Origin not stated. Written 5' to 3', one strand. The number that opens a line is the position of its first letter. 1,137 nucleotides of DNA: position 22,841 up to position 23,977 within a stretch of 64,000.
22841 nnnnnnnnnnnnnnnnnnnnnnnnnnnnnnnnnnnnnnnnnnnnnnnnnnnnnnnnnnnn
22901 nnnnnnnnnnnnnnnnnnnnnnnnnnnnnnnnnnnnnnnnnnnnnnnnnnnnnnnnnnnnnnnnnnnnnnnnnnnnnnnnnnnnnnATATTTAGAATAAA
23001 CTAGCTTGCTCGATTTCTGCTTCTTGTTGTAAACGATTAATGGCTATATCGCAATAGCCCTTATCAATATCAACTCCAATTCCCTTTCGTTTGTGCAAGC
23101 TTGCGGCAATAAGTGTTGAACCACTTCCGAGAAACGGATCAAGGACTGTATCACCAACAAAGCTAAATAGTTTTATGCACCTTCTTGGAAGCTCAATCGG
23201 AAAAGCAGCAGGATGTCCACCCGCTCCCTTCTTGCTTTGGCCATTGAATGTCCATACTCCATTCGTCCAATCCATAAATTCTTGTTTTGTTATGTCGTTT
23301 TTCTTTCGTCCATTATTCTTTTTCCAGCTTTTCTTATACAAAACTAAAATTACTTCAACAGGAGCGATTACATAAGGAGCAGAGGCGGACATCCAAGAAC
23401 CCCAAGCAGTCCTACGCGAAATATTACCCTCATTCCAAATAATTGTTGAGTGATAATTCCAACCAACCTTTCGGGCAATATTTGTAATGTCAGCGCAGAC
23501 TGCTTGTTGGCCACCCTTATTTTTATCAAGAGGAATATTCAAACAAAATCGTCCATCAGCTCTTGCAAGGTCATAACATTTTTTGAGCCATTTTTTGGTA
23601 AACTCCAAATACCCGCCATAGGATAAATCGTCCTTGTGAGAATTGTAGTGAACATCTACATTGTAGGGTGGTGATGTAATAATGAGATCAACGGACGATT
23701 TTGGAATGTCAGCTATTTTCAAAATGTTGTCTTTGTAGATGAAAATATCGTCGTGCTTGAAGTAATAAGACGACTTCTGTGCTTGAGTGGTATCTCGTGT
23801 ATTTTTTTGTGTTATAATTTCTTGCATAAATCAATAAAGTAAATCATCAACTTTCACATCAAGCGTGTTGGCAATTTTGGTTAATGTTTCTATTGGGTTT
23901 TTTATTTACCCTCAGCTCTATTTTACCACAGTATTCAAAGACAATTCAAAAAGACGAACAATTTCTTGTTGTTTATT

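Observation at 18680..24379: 5.35 kb defence cassette bracketed by apparently identical 175-bp direct repeats derived from the multicopper-oxidase promoter and 5' end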

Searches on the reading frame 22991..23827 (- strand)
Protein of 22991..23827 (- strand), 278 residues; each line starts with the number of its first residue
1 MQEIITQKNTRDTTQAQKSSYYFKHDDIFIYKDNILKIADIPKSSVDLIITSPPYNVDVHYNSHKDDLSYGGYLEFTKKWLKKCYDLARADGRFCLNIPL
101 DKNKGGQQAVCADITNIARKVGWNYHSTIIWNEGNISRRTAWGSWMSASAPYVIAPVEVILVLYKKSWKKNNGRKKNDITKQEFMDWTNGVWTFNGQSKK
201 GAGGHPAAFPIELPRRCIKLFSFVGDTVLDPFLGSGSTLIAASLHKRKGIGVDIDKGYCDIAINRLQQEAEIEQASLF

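Call 7: search_protein_families(library=pfam, proteins=[window:22991-23827:-], max_evalue=0.01)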
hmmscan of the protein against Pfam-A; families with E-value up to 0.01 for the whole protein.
window:22991-23827:- (278 aa): 2 families
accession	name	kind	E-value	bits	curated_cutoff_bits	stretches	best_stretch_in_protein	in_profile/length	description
PF01555.25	N6_N4_Mtase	-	5.3e-45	154.5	26.7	1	46-263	1-220/221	DNA methylase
PF01170.24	UPF0020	-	5.2e-06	26.7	22.3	0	19-68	96-144/197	RMKL-like, methyltransferase domain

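Call 8: search_protein_families(library=padloc, proteins=[window:22991-23827:-], max_evalue=0.01)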
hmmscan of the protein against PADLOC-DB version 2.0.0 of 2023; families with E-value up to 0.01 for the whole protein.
window:22991-23827:- (278 aa): 70 families (the best 25 are shown)
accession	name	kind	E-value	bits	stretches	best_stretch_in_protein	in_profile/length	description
PDLC03353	MTase_II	-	6.1e-94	312.4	1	27-270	9-254/260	Type II methyltransferase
PDLC03350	MTase_II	-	7.8e-58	194.3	1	29-268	59-297/312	Type II methyltransferase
PDLC03371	MTase_II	-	5.4e-36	122.5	1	21-270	4-256/260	Type II methyltransferase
PDLC03299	MTase_II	-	2.7e-34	117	1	20-271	8-262/296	Type II methyltransferase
PDLC03387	MTase_II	-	7.7e-29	98.7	2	119-269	136-278/289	Type II methyltransferase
PDLC03283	MTase_II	-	1.2e-27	95.1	1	112-273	108-278/352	Type II methyltransferase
PDLC03259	MTase_II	-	4.5e-26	89.6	1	37-266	13-255/423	Type II methyltransferase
PDLC03295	MTase_II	-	2.5e-25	87.5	2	195-269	194-269/292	Type II methyltransferase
PDLC03320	MTase_II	-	1e-22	78.6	2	159-274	164-282/289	Type II methyltransferase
PDLC03363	MTase_II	-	1.1e-22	78.8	1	176-270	26-122/294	Type II methyltransferase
PDLC03260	MTase_II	-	6.7e-21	72.6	1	140-262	184-303/349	Type II methyltransferase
PDLC03265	MTase_II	-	7.3e-21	72.9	2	185-268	249-330/333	Type II methyltransferase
PDLC03305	MTase_II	-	1.5e-19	68.7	2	61-266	68-242/513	Type II methyltransferase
PDLC03714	oMTase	-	3.9e-19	67.1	2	199-268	190-259/279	orphan methyltransferase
PDLC03238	MTase_II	-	1.1e-18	65.5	2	19-99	115-198/428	Type II methyltransferase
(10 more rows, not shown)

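Call 19: find_encoding_contigs(protein=window:22991-23827:-, flank=10000, max_places=10)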
Protein window:22991-23827:- (278 aa): no gene with exactly this product is on record in the collection.

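Call 62: search_protein_families(library=ncbifam, proteins=[window:22991-23827:-], max_evalue=0.001)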
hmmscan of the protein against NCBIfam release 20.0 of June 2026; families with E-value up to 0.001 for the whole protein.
window:22991-23827:- (278 aa): 6 families
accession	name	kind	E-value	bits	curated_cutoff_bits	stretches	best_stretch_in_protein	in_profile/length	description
NF008572.0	PRK11524.1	equivalog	5.4e-21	75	292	2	20-128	8-115/294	adenine-specific DNA-methyltransferase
NF050803.1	DnaMtaseCcrMCaul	equivalog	1.8e-16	60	830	1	182-276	161-257/350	adenine-specific DNA-methyltransferase CcrM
NF010253.0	PRK13699.1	subfamily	2.5e-12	47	244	1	200-268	139-207/226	DNA methyltransferase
TIGR01177.1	TIGR01177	hypoth_equivalog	3.5e-08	33.1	316.55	1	225-256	183-214/330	TIGR01177 family methyltransferase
NF047853.1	tRm6a37MtseTrmN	equivalog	4e-07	30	350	1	25-126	94-188/244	tRNA(1)(Val) (adenine(37)-N(6))-methyltransferase TrmN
NF040721.1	Trm14_Arch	equivalog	0.00013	21.2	280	0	205-249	171-216/370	tRNA (guanine(6)-N2)-methyltransferase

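Call 63: list_cluster_members(proteins=[window:22991-23827:-, window:22384-22986:-, P0151, P0001, window:20050-20370:-, P0271])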
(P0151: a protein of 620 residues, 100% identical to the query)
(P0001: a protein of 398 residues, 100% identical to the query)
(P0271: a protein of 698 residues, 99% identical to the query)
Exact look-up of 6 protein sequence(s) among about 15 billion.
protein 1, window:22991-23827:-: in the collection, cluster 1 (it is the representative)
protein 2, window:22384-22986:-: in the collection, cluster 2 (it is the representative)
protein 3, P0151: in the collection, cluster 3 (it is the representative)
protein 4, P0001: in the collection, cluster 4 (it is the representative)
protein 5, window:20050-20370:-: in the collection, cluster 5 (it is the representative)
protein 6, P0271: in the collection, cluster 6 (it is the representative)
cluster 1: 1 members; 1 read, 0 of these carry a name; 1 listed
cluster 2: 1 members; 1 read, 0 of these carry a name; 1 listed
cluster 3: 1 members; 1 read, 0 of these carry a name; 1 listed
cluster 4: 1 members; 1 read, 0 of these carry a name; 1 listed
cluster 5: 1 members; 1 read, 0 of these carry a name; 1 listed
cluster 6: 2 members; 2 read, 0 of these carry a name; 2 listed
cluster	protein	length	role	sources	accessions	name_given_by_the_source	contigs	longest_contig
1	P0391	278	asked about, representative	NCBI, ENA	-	-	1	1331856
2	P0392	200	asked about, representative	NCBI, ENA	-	-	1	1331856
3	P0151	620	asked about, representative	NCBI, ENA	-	-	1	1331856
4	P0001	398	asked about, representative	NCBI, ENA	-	-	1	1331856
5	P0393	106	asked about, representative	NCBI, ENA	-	-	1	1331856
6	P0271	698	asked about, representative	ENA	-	-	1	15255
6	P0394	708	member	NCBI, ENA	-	-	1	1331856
